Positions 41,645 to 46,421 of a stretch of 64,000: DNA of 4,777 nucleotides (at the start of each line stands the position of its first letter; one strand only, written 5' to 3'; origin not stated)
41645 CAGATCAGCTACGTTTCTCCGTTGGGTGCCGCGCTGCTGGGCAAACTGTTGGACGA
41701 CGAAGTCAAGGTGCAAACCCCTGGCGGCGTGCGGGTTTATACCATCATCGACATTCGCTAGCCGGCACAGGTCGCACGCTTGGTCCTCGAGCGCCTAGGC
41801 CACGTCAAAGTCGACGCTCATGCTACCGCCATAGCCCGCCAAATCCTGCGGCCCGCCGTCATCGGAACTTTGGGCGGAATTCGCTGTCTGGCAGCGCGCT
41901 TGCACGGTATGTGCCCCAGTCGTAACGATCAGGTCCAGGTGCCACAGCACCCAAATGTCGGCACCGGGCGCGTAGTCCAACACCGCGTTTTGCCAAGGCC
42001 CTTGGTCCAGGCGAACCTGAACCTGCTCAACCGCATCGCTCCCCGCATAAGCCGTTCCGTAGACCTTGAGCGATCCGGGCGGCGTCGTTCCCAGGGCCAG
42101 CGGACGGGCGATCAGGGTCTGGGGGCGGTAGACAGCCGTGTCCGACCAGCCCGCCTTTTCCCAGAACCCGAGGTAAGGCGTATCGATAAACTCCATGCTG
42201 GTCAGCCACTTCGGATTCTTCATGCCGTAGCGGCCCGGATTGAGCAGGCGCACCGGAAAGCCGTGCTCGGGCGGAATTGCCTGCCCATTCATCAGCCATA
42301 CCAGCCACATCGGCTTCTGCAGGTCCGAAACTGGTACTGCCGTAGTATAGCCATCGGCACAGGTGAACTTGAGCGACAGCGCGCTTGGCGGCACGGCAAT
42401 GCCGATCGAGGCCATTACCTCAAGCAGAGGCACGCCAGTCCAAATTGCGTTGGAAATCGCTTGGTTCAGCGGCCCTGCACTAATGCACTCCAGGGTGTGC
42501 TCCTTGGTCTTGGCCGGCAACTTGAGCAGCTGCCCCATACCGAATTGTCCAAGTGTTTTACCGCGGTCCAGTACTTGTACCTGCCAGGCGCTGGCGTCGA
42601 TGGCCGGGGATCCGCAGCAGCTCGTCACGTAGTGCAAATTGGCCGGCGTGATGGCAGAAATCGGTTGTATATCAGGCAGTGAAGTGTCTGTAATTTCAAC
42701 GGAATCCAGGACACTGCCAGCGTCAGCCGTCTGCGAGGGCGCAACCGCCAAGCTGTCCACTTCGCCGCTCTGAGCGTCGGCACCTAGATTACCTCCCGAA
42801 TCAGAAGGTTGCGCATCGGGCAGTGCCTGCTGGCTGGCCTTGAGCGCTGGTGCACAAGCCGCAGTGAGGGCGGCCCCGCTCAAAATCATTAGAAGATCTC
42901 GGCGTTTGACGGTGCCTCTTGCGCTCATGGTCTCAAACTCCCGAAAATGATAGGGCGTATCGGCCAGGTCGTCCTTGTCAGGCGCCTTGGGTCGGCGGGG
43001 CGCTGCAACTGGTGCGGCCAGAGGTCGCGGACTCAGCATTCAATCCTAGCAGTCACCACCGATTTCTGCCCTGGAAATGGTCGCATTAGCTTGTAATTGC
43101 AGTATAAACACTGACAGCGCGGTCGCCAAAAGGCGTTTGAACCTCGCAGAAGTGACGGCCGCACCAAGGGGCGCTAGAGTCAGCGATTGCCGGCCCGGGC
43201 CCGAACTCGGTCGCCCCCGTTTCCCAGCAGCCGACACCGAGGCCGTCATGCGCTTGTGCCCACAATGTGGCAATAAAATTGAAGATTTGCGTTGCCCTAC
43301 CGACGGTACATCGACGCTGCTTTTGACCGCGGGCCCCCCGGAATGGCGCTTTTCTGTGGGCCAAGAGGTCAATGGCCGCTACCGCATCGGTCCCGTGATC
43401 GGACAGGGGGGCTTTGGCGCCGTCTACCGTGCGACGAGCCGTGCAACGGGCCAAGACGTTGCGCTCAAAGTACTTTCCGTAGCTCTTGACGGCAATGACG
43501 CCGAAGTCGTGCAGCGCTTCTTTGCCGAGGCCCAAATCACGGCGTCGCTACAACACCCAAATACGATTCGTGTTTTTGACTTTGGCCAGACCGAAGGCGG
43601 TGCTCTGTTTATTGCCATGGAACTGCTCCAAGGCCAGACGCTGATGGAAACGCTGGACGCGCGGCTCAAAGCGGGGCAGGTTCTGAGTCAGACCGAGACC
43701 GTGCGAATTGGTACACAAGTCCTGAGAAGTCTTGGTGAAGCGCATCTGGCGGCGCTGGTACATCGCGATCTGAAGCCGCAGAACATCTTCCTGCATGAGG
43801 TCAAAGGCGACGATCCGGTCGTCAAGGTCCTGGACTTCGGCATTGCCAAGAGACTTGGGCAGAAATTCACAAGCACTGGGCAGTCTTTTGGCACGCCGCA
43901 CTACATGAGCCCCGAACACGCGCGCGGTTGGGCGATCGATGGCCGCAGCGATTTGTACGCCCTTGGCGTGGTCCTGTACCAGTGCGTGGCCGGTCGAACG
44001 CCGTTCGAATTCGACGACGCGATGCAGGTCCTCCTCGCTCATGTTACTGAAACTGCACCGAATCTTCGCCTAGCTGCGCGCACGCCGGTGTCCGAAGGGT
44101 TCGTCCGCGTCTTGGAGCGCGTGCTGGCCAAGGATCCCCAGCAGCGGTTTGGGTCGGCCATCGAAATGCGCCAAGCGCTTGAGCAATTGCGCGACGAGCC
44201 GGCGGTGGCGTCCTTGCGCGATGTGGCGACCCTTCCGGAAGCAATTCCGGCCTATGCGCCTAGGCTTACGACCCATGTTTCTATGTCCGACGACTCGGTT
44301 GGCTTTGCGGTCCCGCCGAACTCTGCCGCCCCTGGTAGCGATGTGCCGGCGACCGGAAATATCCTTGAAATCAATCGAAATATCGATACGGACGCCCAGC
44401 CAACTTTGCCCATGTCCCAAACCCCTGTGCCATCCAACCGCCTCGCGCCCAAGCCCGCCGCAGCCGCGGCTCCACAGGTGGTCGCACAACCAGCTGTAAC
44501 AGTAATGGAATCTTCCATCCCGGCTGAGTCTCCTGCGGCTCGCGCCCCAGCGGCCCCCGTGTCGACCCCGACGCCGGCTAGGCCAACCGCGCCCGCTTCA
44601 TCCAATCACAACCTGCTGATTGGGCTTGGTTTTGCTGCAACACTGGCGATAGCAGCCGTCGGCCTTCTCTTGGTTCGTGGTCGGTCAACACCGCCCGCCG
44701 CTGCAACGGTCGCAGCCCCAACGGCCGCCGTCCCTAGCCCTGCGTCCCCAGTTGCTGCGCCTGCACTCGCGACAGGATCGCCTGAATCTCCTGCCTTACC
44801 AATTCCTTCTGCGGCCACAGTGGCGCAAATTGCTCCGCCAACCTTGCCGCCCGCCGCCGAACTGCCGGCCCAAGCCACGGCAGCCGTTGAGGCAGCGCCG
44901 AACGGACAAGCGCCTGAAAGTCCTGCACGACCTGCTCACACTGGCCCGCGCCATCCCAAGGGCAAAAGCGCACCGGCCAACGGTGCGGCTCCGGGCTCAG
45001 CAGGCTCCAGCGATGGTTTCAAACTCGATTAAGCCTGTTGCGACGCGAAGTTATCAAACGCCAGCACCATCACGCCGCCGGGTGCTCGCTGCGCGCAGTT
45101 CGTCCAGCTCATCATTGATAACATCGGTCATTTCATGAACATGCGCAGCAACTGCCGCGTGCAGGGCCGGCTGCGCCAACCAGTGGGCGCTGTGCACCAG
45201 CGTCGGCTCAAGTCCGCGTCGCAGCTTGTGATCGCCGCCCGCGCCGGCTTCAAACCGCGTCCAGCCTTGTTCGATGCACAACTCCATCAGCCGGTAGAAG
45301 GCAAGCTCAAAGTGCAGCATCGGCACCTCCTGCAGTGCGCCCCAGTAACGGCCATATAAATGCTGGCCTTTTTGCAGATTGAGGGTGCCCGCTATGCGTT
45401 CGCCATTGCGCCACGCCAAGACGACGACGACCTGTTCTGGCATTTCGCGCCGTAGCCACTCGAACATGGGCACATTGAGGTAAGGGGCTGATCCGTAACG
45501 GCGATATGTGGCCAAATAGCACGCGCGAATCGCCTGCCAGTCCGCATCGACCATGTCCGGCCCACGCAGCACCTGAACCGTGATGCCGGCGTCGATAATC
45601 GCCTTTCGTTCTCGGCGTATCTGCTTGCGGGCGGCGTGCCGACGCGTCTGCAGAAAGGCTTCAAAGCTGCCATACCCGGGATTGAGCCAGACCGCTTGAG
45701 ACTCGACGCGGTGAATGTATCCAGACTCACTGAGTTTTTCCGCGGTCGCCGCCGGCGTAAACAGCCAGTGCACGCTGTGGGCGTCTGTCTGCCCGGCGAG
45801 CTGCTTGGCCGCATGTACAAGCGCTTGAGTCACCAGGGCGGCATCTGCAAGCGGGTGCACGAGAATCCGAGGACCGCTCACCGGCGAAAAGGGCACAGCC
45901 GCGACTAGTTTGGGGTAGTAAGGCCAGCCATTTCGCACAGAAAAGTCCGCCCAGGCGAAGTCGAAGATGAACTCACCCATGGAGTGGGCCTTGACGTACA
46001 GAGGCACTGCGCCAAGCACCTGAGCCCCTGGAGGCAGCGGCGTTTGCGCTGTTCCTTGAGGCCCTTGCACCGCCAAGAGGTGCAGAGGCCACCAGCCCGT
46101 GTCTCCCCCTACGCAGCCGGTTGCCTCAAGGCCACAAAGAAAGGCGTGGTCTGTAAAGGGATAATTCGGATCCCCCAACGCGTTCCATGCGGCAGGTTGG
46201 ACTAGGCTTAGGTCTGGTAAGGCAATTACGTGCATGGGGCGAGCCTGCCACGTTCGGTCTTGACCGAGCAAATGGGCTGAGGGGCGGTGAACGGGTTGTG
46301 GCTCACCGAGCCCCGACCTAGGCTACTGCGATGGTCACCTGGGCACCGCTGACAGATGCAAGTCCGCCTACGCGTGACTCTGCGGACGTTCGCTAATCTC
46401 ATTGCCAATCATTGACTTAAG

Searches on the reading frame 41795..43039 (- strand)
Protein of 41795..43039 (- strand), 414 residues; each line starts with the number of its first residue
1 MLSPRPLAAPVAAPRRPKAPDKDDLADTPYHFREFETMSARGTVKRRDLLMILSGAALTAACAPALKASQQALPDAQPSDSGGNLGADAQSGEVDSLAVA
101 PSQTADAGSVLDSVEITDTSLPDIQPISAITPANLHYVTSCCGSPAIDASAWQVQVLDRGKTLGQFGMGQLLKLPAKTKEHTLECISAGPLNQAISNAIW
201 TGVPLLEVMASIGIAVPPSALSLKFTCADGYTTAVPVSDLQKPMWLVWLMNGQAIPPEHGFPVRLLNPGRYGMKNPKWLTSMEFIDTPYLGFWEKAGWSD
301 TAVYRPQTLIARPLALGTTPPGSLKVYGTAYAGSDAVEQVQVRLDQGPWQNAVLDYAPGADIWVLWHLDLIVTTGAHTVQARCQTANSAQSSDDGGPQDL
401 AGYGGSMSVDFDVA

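Call 35: search_protein_families(library=pfam, proteins=[window:41795-43039:-], max_evalue=0.01)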
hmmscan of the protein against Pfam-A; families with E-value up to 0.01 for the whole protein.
window:41795-43039:- (414 aa): 1 family
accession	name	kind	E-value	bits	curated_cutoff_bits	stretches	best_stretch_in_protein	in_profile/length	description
PF00174.25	Oxidored_molyb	-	4.4e-33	114.7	24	1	145-293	5-169/169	Oxidoreductase molybdopterin binding domain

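Call 74: search_solved_structures(query=window:41795-43039:-, show_alignments=2, max_evalue=0.00001)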
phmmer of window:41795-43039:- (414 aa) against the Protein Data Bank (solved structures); distinct sequences matched with E-value up to 0.00001: 19.
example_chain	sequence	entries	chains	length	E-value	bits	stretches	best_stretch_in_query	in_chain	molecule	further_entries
2ca4_A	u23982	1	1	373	3.6e-13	52.3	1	191-298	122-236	SULFITE:CYTOCHROME C OXIDOREDUCTASE SUBUNIT A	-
2ca3_A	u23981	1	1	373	3.6e-13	52.3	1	191-298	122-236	SULFITE:CYTOCHROME C OXIDOREDUCTASE SUBUNIT A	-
2blf_A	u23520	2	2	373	3.7e-13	52.3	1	191-298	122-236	Sulfite:cytochrome c oxidoreductase subunit A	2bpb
2c9x_A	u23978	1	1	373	3.9e-13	52.2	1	191-298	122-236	SULFITE:CYTOCHROME C OXIDOREDUCTASE SUBUNIT A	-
6y0k_AAA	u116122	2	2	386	1.4e-12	50.4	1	194-287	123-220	Putaitve sulfite oxidase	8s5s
2a9d_A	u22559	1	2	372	3e-11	46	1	231-390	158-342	Sulfite Oxidase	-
2a99_A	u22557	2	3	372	5.4e-11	45.2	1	231-390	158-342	Sulfite Oxidase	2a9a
2a9b_A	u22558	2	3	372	6.8e-11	44.8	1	231-390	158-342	Sulfite Oxidase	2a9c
3hbq_A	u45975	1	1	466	1.1e-10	44.2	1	233-390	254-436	Sulphite oxide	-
1sox_A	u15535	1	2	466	1.2e-10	44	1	231-390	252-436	SULFITE OXIDASE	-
3hbg_A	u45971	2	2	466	1.9e-10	43.4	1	231-390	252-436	Sulfite Oxidase mutant C185S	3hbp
3hc2_A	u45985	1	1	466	2e-10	43.3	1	231-390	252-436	sulfite oxidase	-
3r19_A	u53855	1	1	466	2.5e-10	43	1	231-390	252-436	Sulfite oxidase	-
3r18_A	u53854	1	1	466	2.9e-10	42.8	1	231-390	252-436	Sulfite oxidase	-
1ogp_A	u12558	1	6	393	2.3e-09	39.8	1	193-360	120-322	SULFITE OXIDASE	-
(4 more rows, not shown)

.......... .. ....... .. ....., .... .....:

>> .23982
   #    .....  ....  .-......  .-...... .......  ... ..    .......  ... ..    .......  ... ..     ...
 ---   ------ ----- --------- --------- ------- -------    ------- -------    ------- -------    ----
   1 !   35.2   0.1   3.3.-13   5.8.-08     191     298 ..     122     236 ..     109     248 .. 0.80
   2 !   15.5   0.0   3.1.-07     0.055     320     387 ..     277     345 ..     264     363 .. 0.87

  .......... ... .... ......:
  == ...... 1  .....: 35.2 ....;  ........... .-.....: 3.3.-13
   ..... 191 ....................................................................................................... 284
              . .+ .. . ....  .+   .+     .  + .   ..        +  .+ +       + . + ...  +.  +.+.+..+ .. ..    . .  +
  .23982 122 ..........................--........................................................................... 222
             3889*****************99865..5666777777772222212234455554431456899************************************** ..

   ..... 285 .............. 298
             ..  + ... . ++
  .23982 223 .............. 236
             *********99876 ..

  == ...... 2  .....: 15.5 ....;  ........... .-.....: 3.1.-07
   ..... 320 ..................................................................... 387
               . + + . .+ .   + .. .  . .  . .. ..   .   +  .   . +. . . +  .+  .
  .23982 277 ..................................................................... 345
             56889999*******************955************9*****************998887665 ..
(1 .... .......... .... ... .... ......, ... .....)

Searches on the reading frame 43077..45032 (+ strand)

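Call 35: search_protein_families(library=pfam, proteins=[window:43077-45032:+], max_evalue=0.01)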
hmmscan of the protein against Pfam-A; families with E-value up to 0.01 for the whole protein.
window:43077-45032:+ (651 aa): 6 families
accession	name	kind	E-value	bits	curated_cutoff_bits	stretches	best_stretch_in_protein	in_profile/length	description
PF00069.31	Pkinase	-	8.6e-48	163.5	31.7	1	102-364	1-254/263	Protein kinase domain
PF07714.23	PK_Tyr_Ser-Thr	-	1.2e-28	100.6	23.1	1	106-357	5-248/258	Protein tyrosine and serine/threonine kinase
PF03109.22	ABC1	-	0.00032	20.3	22.9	0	180-265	146-222/244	ABC1 atypical kinase-like domain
PF01636.29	APH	-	0.0006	20.1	23.2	0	225-257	168-197/239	Phosphotransferase enzyme family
PF06293.20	Kdo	-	0.00095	19.1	21.3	1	190-255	102-167/207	Lipopolysaccharide kinase (Kdo/WaaP) family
PF14531.12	Kinase-like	-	0.0015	18.3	25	0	187-302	126-243/289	Kinase-like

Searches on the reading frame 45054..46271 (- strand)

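Call 35: search_protein_families(library=pfam, proteins=[window:45054-46271:-], max_evalue=0.01)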
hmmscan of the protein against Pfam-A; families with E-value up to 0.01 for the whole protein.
window:45054-46271:- (405 aa): 2 families
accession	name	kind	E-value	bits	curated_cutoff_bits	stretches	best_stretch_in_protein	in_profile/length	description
PF04339.18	FemAB_like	-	5.9e-123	411.1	27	1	22-396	3-365/369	Peptidogalycan biosysnthesis/recognition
PF13480.13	Acetyltransf_6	-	1.7e-11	44.9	22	1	214-347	3-139/143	Acetyltransferase (GNAT) domain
